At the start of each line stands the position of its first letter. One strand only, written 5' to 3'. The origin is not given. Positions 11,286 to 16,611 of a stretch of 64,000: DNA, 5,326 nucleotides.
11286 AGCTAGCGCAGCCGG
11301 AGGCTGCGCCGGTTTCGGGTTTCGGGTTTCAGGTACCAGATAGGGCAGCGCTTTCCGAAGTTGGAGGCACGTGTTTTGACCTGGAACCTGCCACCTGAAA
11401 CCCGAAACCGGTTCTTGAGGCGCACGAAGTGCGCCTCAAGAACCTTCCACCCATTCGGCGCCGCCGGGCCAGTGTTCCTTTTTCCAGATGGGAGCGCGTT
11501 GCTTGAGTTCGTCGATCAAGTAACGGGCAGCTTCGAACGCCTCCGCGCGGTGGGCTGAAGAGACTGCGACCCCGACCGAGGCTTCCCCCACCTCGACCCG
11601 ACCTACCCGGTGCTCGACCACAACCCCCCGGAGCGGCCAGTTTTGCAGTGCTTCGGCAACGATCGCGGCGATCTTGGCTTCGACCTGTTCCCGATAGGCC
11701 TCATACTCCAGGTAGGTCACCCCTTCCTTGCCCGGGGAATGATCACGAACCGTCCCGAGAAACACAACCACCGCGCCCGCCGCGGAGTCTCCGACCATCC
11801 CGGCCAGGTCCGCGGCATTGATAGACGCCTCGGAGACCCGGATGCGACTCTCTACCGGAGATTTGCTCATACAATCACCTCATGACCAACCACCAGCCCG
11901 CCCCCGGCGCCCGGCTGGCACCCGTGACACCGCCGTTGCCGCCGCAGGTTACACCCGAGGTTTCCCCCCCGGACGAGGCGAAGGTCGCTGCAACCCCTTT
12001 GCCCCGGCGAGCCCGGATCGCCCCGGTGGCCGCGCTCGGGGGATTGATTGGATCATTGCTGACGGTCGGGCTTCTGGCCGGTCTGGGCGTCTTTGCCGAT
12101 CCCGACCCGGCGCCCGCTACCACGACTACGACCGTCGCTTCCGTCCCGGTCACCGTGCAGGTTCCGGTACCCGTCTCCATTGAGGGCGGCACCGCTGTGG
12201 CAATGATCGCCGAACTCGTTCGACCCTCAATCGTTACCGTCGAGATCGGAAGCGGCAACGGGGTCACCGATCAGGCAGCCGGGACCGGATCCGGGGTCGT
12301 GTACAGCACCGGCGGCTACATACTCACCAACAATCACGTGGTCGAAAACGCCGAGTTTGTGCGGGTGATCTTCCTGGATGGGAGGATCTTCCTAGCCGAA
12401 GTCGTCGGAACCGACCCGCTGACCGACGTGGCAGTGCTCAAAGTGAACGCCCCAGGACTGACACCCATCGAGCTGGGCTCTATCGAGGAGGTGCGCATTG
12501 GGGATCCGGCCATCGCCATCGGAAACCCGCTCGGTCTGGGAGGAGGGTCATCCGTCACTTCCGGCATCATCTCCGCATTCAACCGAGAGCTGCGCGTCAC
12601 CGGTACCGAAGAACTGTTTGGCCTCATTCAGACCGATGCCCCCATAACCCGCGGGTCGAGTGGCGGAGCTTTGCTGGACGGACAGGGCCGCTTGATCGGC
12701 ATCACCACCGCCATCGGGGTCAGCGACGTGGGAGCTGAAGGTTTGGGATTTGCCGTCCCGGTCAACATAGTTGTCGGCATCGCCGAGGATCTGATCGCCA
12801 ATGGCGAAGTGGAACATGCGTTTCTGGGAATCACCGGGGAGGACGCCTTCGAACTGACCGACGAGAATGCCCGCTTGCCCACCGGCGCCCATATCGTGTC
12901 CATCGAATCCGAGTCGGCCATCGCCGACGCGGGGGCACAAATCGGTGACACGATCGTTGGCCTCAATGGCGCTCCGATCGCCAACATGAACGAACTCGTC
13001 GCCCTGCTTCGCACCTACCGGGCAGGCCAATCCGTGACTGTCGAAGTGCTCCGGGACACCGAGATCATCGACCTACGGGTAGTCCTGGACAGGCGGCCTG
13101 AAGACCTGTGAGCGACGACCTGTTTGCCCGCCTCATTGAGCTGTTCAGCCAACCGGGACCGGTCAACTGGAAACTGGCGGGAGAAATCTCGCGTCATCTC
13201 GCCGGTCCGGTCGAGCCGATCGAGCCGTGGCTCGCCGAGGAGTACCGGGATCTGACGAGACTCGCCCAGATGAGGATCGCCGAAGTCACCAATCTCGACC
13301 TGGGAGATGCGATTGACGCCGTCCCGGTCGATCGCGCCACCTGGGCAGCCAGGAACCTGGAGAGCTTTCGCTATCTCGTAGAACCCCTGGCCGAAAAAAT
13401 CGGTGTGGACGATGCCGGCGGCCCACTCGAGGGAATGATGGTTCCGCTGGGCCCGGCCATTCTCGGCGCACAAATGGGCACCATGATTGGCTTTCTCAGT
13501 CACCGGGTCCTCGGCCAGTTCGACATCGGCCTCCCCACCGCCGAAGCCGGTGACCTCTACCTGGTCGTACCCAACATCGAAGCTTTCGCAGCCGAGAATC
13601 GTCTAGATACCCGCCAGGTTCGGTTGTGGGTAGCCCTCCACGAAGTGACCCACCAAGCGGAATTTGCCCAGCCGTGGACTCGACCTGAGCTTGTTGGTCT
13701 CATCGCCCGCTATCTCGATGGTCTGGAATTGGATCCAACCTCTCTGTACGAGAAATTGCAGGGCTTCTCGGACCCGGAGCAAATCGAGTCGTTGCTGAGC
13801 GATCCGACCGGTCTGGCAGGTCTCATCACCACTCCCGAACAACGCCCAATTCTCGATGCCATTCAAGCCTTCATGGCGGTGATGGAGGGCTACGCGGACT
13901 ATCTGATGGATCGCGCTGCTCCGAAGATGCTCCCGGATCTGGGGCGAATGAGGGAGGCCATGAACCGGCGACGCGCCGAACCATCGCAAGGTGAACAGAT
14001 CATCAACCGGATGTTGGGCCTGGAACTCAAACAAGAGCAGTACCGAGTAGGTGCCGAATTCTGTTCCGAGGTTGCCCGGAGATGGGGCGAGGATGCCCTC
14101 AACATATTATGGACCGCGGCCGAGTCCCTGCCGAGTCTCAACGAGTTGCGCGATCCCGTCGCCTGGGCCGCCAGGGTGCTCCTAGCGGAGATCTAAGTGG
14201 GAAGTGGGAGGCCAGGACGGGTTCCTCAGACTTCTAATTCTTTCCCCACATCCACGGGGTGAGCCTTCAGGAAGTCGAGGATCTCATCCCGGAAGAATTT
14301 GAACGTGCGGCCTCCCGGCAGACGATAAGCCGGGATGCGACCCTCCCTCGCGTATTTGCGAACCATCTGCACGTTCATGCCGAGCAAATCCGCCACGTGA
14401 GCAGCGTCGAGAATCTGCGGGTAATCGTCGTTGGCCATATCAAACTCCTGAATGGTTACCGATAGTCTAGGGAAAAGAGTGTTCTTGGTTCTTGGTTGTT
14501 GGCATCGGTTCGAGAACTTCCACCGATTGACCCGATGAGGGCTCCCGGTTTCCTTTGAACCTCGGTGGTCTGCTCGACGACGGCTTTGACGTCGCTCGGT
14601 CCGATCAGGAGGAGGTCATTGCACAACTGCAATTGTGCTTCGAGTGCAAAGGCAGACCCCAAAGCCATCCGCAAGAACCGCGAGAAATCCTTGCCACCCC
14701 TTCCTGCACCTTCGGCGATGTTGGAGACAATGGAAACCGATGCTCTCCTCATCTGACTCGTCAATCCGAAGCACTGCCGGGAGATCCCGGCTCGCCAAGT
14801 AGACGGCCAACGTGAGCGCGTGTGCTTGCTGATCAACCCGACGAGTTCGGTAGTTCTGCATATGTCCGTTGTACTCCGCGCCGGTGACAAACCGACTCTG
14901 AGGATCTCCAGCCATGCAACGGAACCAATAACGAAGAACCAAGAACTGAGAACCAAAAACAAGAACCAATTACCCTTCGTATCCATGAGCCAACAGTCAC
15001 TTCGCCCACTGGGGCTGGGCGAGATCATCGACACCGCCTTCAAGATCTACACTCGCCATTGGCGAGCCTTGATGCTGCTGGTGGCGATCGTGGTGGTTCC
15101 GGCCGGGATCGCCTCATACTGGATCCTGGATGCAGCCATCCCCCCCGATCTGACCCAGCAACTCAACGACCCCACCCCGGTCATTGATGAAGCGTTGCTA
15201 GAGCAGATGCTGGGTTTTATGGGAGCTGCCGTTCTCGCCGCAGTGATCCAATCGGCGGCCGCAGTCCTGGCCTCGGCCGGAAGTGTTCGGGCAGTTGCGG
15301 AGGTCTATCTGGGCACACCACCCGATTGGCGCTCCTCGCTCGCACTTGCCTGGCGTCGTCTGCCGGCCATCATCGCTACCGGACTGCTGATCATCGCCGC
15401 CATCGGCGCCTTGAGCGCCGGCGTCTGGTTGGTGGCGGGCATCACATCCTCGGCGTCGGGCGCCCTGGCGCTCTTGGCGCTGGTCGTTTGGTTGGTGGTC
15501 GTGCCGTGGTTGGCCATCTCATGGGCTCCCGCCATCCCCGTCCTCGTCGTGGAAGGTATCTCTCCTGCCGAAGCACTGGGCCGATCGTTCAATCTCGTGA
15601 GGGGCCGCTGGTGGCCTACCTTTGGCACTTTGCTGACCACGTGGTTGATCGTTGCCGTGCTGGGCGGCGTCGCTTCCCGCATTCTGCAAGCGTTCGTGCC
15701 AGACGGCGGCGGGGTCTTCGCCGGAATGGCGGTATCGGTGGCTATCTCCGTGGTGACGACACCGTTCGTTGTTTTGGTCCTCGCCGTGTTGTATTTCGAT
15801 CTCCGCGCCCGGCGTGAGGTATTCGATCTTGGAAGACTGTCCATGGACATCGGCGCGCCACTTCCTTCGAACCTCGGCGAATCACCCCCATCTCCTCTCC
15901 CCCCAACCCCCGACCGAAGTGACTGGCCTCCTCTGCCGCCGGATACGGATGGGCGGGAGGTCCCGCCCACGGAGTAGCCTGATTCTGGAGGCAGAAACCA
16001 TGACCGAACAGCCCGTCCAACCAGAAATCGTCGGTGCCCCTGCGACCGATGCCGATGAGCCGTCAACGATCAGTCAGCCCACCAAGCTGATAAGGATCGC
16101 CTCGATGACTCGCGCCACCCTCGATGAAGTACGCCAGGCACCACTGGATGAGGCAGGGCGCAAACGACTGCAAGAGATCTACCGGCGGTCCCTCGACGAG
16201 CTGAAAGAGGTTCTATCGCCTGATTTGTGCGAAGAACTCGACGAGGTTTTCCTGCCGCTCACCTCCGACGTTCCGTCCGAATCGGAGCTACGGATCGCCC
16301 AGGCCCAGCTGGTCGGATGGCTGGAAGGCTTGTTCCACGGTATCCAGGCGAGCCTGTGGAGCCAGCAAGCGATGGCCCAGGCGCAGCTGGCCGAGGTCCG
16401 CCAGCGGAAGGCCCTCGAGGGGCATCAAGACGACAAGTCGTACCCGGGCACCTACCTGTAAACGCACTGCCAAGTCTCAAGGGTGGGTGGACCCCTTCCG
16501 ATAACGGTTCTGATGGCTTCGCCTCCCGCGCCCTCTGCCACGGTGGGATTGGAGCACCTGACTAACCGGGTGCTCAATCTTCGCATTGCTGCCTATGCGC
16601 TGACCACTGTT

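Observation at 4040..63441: Phase-coherent heptanucleotide word arrays fill about half of the larger intergenic spacers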

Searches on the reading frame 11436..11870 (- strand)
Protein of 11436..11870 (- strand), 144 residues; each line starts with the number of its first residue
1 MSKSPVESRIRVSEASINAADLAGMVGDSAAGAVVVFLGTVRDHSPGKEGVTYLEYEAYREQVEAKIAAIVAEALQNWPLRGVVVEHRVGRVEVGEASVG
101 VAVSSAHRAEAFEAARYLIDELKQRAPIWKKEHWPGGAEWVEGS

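Call 91: search_protein_families(library=pfam, proteins=[window:11436-11870:-], max_evalue=0.001)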
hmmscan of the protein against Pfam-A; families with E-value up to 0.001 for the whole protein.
window:11436-11870:- (144 aa): 1 family
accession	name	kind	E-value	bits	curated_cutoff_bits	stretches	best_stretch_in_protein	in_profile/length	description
PF02391.22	MoaE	-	1.2e-38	132.2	23.4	1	13-125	2-114/114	MoaE protein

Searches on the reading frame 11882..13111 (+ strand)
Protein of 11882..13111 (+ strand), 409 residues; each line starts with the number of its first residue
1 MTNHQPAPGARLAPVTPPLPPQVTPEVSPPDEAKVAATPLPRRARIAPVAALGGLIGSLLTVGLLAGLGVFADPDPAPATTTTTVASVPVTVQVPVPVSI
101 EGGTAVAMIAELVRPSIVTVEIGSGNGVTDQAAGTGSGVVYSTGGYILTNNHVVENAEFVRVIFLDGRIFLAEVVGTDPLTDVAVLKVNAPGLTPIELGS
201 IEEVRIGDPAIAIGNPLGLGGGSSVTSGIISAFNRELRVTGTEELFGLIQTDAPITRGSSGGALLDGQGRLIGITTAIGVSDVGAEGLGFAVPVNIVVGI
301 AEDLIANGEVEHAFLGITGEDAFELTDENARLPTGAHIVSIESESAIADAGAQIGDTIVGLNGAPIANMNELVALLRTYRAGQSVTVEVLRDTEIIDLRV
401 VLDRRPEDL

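Call 91: search_protein_families(library=pfam, proteins=[window:11882-13111:+], max_evalue=0.001)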
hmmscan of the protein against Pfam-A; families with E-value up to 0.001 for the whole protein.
window:11882-13111:+ (409 aa): 5 families
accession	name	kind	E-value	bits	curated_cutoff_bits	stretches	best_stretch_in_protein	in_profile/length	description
PF13365.12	Trypsin_2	-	9.5e-33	114.4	27.6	1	136-274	1-144/144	Trypsin-like peptidase domain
PF00089.32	Trypsin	-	1.5e-11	45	20.6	1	117-296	15-215/220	Trypsin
PF13180.12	PDZ_2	-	3.5e-10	40.5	27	1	328-400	12-78/80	PDZ domain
PF00595.29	PDZ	-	4.1e-07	30.7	23.2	1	314-389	11-80/81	PDZ domain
PF17820.7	PDZ_6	-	3.5e-06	27.1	27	1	341-391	5-54/54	PDZ domain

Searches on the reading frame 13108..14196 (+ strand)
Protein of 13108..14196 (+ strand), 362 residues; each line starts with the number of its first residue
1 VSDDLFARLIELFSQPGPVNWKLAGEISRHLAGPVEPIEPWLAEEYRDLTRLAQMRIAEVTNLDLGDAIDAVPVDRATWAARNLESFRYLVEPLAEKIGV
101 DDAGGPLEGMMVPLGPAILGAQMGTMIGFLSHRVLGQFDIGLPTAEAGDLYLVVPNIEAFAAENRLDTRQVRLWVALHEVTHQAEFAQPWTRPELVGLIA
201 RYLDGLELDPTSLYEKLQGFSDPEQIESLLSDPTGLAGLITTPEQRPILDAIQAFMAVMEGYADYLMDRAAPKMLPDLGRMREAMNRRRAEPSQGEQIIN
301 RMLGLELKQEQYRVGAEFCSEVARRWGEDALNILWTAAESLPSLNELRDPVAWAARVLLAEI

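Call 91: search_protein_families(library=pfam, proteins=[window:13108-14196:+], max_evalue=0.001)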
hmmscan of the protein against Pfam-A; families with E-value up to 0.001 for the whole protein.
window:13108-14196:+ (362 aa): 1 family
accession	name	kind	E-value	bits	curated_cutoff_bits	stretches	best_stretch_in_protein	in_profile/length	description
PF10103.15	Zincin_2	-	2.2e-89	300.6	25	1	19-353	1-343/344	Zincin-like metallopeptidase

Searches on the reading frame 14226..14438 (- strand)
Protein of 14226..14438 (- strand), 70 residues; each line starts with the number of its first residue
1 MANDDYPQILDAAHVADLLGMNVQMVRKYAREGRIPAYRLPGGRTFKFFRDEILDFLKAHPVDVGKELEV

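Call 91: search_protein_families(library=pfam, proteins=[window:14226-14438:-], max_evalue=0.001)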
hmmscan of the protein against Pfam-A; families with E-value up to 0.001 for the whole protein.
window:14226-14438:- (70 aa): 2 families
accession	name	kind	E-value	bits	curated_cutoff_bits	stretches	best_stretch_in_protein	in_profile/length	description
PF12728.13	HTH_17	-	1.9e-10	41.3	27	1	10-59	2-49/51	Helix-turn-helix domain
PF00376.29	MerR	-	1.6e-06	28.2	28.2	1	15-44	5-35/38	MerR family regulatory protein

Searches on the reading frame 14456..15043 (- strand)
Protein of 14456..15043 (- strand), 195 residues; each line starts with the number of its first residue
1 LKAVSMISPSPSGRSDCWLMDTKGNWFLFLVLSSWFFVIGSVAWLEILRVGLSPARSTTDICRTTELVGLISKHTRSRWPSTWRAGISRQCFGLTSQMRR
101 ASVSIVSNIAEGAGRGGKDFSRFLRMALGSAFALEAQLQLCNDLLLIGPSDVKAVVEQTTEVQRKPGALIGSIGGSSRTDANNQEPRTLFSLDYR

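Call 27: search_protein_families(library=pfam, proteins=[window:14456-15043:-], max_evalue=0.01)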
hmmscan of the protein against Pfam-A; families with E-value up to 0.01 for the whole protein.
window:14456-15043:- (195 aa): 1 family
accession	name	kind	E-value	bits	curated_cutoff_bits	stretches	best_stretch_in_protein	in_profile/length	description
PF05635.17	23S_rRNA_IVP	-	8.4e-20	71.4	33.8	1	91-164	28-102/106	23S rRNA-intervening sequence protein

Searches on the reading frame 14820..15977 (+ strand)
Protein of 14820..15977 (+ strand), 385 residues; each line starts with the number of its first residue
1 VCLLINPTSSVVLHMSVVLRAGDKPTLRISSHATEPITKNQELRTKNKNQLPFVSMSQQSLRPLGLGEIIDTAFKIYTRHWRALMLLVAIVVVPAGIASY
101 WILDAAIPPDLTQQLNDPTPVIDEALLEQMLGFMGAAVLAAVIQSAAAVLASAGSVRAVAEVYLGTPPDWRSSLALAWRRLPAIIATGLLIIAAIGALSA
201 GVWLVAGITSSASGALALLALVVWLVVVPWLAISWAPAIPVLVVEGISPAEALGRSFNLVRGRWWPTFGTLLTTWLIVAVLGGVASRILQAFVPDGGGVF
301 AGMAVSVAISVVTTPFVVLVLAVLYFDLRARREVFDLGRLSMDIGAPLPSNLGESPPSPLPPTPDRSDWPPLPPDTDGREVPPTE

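Call 27: search_protein_families(library=pfam, proteins=[window:14820-15977:+], max_evalue=0.01)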
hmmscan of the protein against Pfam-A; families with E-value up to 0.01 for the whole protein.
window:14820-15977:+ (385 aa): 1 family
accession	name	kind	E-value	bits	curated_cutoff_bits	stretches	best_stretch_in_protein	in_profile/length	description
PF10110.14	GPDPase_memb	-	8.7e-05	21.8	29.6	1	218-290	165-237/321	Membrane domain of glycerophosphoryl diester phosphodiesterase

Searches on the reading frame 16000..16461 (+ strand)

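Call 92: search_protein_families(library=pfam, proteins=[window:16000-16461:+], max_evalue=0.001)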
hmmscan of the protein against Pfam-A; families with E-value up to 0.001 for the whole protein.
window:16000-16461:+ (153 aa): 1 family
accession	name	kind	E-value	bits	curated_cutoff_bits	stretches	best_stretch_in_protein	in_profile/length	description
PF10759.14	BPA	-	7.9e-50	169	29.5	1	17-139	12-133/161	Bacterial proteasome activator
